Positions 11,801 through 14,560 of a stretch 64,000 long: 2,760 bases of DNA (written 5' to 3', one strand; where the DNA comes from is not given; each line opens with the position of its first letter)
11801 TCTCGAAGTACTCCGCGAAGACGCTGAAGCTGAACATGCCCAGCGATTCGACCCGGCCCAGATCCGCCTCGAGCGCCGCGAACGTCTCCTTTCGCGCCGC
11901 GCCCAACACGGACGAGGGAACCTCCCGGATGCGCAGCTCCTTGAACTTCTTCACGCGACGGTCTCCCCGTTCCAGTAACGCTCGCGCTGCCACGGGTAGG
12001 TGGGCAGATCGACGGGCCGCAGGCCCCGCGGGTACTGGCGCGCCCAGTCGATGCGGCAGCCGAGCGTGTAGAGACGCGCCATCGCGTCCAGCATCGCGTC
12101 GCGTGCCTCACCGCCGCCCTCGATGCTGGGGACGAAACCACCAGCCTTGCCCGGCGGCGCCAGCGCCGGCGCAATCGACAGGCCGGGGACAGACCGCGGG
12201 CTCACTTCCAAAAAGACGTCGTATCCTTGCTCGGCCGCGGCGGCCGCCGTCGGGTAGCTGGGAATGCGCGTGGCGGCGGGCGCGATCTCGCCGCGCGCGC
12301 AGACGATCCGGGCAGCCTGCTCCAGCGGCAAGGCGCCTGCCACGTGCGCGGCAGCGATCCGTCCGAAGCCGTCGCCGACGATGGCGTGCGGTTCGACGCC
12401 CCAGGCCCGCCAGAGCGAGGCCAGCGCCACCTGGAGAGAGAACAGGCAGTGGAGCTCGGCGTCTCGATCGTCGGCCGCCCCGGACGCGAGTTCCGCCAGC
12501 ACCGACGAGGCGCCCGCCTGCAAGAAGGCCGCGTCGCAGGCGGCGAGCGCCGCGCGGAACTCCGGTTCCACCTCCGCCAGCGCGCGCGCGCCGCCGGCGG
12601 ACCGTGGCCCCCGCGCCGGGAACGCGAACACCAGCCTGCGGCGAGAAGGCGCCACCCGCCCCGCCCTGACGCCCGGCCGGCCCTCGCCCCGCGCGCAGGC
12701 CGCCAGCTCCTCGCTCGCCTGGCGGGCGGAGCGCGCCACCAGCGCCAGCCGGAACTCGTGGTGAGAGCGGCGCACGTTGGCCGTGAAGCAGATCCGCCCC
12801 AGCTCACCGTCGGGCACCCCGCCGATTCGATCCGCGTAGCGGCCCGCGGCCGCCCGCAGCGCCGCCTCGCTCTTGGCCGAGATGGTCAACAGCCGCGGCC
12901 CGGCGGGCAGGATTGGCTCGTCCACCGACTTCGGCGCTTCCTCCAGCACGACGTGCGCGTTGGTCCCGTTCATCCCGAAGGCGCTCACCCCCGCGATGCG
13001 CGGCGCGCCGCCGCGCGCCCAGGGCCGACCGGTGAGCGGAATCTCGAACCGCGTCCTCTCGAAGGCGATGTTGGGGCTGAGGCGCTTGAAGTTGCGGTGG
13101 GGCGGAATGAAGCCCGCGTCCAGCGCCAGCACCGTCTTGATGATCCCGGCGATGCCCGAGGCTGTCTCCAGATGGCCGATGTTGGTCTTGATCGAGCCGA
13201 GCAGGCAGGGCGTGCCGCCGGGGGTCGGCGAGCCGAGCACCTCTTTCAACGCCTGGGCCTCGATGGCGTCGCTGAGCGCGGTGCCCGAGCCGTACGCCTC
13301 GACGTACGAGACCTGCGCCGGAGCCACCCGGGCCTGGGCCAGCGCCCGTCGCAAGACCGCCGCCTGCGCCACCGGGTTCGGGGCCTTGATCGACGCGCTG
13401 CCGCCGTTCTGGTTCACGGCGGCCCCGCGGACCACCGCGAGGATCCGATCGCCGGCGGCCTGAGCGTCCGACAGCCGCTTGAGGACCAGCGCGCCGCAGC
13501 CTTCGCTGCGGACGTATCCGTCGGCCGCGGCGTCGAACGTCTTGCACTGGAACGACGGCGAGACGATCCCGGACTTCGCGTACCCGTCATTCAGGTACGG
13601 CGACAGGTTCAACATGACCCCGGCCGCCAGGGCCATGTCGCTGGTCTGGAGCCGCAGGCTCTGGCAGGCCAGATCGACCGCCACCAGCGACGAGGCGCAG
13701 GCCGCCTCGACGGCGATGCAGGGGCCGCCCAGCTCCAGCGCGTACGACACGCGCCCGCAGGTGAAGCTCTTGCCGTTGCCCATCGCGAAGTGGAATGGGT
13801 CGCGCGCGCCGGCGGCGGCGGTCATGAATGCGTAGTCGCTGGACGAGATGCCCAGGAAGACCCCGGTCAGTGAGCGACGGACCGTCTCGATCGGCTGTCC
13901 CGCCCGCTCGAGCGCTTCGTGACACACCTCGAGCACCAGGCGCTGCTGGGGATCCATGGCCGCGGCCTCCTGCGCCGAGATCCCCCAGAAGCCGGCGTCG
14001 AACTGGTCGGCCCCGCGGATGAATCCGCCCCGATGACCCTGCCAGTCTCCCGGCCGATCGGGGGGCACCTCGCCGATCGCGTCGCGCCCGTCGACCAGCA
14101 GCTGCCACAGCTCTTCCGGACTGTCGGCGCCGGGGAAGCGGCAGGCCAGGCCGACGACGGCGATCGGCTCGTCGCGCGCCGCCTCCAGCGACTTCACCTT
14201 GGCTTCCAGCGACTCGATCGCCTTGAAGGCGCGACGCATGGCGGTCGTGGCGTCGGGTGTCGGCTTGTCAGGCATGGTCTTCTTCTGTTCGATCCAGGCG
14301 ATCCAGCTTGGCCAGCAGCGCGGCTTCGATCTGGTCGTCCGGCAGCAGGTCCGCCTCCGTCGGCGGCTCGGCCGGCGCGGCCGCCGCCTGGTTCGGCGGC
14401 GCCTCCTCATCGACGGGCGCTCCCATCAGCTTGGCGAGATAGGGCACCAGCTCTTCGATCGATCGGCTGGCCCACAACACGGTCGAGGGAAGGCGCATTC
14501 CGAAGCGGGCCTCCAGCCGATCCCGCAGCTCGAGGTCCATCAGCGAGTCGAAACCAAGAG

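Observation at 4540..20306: Candidate non-canonical chain-termination system where two TE-less assembly lines meet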

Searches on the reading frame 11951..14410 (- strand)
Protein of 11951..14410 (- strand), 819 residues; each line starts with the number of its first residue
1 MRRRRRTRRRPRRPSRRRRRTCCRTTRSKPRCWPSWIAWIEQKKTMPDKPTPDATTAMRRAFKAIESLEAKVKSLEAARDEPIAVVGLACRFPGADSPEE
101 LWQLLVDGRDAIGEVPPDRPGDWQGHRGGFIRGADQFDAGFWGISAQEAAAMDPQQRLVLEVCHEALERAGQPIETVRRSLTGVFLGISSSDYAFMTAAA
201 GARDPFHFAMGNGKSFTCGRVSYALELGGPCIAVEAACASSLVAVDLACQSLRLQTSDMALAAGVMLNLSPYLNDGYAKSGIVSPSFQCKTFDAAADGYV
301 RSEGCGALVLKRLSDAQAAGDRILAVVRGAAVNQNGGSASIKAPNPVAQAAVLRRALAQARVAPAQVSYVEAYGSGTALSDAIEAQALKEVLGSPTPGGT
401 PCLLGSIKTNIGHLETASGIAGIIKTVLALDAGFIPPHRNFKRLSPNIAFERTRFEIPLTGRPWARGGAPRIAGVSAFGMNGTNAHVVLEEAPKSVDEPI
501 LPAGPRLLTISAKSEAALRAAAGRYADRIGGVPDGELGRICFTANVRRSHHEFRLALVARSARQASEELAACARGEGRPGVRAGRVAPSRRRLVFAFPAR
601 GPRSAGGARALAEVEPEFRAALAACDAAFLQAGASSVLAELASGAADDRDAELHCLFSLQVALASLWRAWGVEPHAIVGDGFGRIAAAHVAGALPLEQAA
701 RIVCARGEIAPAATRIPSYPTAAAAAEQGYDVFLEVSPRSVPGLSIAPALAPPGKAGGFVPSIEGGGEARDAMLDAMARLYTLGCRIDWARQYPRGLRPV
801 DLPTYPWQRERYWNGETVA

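Call 3: search_protein_families(library=pfam, proteins=[window:11951-14410:-], max_evalue=0.001)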
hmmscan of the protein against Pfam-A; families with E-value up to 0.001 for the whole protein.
window:11951-14410:- (819 aa): 7 families
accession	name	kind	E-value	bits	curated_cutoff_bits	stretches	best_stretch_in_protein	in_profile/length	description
PF00109.32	ketoacyl-synt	-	5.5e-77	259.2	20.8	1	81-316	2-252/252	Beta-ketoacyl synthase, N-terminal domain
PF02801.28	Ketoacyl-synt_C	-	9.3e-39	132.6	20.8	1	324-441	1-118/119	Beta-ketoacyl synthase, C-terminal domain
PF22621.2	CurL-like_PKS_C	-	1.7e-17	63.6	27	1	507-569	2-64/64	CurL-like, PKS C-terminal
PF00698.26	Acyl_transf_1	-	6.4e-17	62.4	32.7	1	594-709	1-119/319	Acyl transferase domain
PF16197.11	KAsynt_C_assoc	-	1.4e-14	54.9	33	1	446-554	3-107/111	Ketoacyl-synthetase C-terminal extension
PF22336.2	RhiE-like_linker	-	1.3e-08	35.1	27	1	510-575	2-66/67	RhiE-like, KS-MAT linker domain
PF00108.29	Thiolase_N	-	0.00013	21.9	26.4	0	230-265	77-112/260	Thiolase, N-terminal domain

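Call 10: search_protein_families(library=ncbifam, proteins=[window:11951-14275:-], max_evalue=0.01)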
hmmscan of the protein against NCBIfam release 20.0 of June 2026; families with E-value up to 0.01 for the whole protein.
window:11951-14275:- (774 aa): 26 families (the best 25 are shown)
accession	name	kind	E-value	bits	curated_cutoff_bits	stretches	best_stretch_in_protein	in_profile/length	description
NF045894.1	PKS_plus_SDR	equivalog_domain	2.5e-218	728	1740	2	36-664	1-652/1515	type I polyketide synthase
NF040607.1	mycolic_Pks13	equivalog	3.7e-164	548.4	2100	3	29-450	94-529/1680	polyketide synthase Pks13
NF041183.1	Pks2_ls1_myc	equivalog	2e-144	482.6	2400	1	37-673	3-656/2086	sulfolipid-1 biosynthesis phthioceranic/hydroxyphthioceranic acid synthase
TIGR02813.1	omega_3_PfaA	subfamily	1.6e-62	210.9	1010.1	2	172-476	185-494/2582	polyketide-type polyunsaturated fatty acid synthase PfaA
TIGR03150.1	fabF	equivalog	1.6e-41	142.3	493.75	1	39-444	4-406/407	beta-ketoacyl-ACP synthase II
NF005589.0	PRK07314.1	subfamily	4.7e-39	134.3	387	1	39-445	7-410/413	beta-ketoacyl-ACP synthase II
NF053555.1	prodigi_MBC_PigJ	equivalog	1.6e-34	119.3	900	1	179-446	499-758/759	prodigiosin MBC biosynthesis protein PigJ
NF004970.0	PRK06333.1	subfamily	2e-34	119.2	525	1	38-445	6-420/424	beta-ketoacyl-ACP synthase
NF005490.0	PRK07103.1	equivalog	2.1e-34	119.3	445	1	170-398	146-373/414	polyketide beta-ketoacyl:acyl carrier protein synthase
NF058662.1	cispenta_AmcF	equivalog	2.8e-28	99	325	1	40-403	4-334/369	cispentacin biosynthesis acyltransferase subunit AmcF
NF006274.0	PRK08439.1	equivalog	1.9e-25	89.5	621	1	171-444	140-403/406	beta-ketoacyl-ACP synthase II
NF005916.1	PRK07910.1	equivalog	6.6e-25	87.9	560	1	40-442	16-413/418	KasA/KasB family beta-ketoacyl-ACP synthase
NF005076.0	PRK06501.1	equivalog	6.9e-25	87.8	629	1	172-445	154-421/425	beta-ketoacyl-ACP synthase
NF006587.0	PRK09116.1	equivalog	3.5e-22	78.7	470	1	177-403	148-370/408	beta-ketoacyl-ACP synthase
NF006618.0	PRK09185.1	subfamily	3.8e-22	78.9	407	1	142-407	103-361/394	beta-ketoacyl-ACP synthase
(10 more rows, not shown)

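Call 55: find_homologous_proteins(query=window:11954-14275:-, max_evalue=1e-100)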
Query window:11954-14275:- (774 aa): 4188 proteins with E <= 1e-100 among 8000 candidates; the best 120 are listed.
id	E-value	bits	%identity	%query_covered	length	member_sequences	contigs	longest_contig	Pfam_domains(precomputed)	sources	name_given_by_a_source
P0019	0.0e+0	1710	100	100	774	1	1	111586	PF22336.3,PF00109.33,PF22621.3,PF02801.29,PF16197.12,PF00698.27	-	-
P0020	0.0e+0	1303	73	99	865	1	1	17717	PF22336.3,PF00109.33,PF22621.3,PF02801.29,PF16197.12,PF00698.27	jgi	-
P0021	6.3e-250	850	42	99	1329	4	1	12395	PF00109.33,PF22621.3,PF00550.32,PF00108.30,PF02801.29,PF16197.12,PF00698.27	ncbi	ncbi:MAG TPA: beta-ketoacyl synthase N-terminal-like domain-containing protein, partial [Myxococcace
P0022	3.9e-235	801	46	62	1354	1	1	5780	PF22336.3,PF00109.33,PF22621.3,PF00550.32,PF00108.30,PF02801.29,PF23297.2,PF16197.12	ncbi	-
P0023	3.7e-218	745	44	60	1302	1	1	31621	PF22336.3,PF00109.33,PF22621.3,PF00550.32,PF00108.30,PF02801.29,PF23297.2,PF16197.12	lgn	-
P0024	9.4e-217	740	42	81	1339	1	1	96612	PF22336.3,PF00109.33,PF22621.3,PF00550.32,PF00108.30,PF02801.29,PF16197.12,PF00698.27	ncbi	ncbi:type I polyketide synthase, partial [Paractinoplanes brasiliensis]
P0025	7.5e-210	717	45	81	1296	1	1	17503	PF22336.3,PF00109.33,PF22621.3,PF00550.32,PF00108.30,PF02801.29,PF16197.12,PF00698.27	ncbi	ncbi:type I polyketide synthase, partial [Micromonospora chokoriensis]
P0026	1.7e-208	713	44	63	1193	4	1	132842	PF00109.33,PF00550.32,PF00108.30,PF02801.29,PF16197.12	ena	-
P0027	7.9e-205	701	42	81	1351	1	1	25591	PF00109.33,PF00550.32,PF00108.30,PF02801.29,PF16197.12,PF00698.27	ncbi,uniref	ncbi:type I polyketide synthase, partial [Kitasatospora sp. LaBMicrA B282]|uniref:type I polyketide 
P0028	1.0e-198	680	43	83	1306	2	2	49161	PF22336.3,PF00109.33,PF22621.3,PF00550.32,PF00108.30,PF02801.29,PF16197.12,PF00698.27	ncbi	ncbi:type I polyketide synthase, partial [Streptomyces sp. NRAIS4]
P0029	1.3e-195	670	48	98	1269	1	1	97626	PF22336.3,PF00109.33,PF21089.4,PF22621.3,PF00550.32,PF14765.13,PF00108.30,PF02801.29,PF16197.12,PF00698.27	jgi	jgi:acyl transferase domain-containing protein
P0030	2.2e-195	669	43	81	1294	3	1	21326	PF22336.3,PF00109.33,PF22621.3,PF00550.32,PF00108.30,PF02801.29,PF16197.12,PF00698.27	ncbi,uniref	ncbi:beta-ketoacyl synthase N-terminal-like domain-containing protein, partial [Micromonospora sp. N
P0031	3.0e-195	669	42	81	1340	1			PF22336.3,PF00109.33,PF22621.3,PF00550.32,PF00108.30,PF02801.29,PF16197.12,PF00698.27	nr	nr:acyltransferase domain-containing protein [Actinomycetota bacterium]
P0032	3.2e-195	669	44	69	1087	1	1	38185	PF22336.3,PF00109.33,PF22621.3,PF00550.32,PF00108.30,PF02801.29,PF16197.12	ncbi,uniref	ncbi:beta-ketoacyl synthase N-terminal-like domain-containing protein, partial [Micromonospora echin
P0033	3.7e-195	669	46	66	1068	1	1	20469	PF22336.3,PF00109.33,PF22621.3,PF00550.32,PF00108.30,PF02801.29,PF16197.12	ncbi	ncbi:beta-ketoacyl synthase N-terminal-like domain-containing protein, partial [Micromonospora sagam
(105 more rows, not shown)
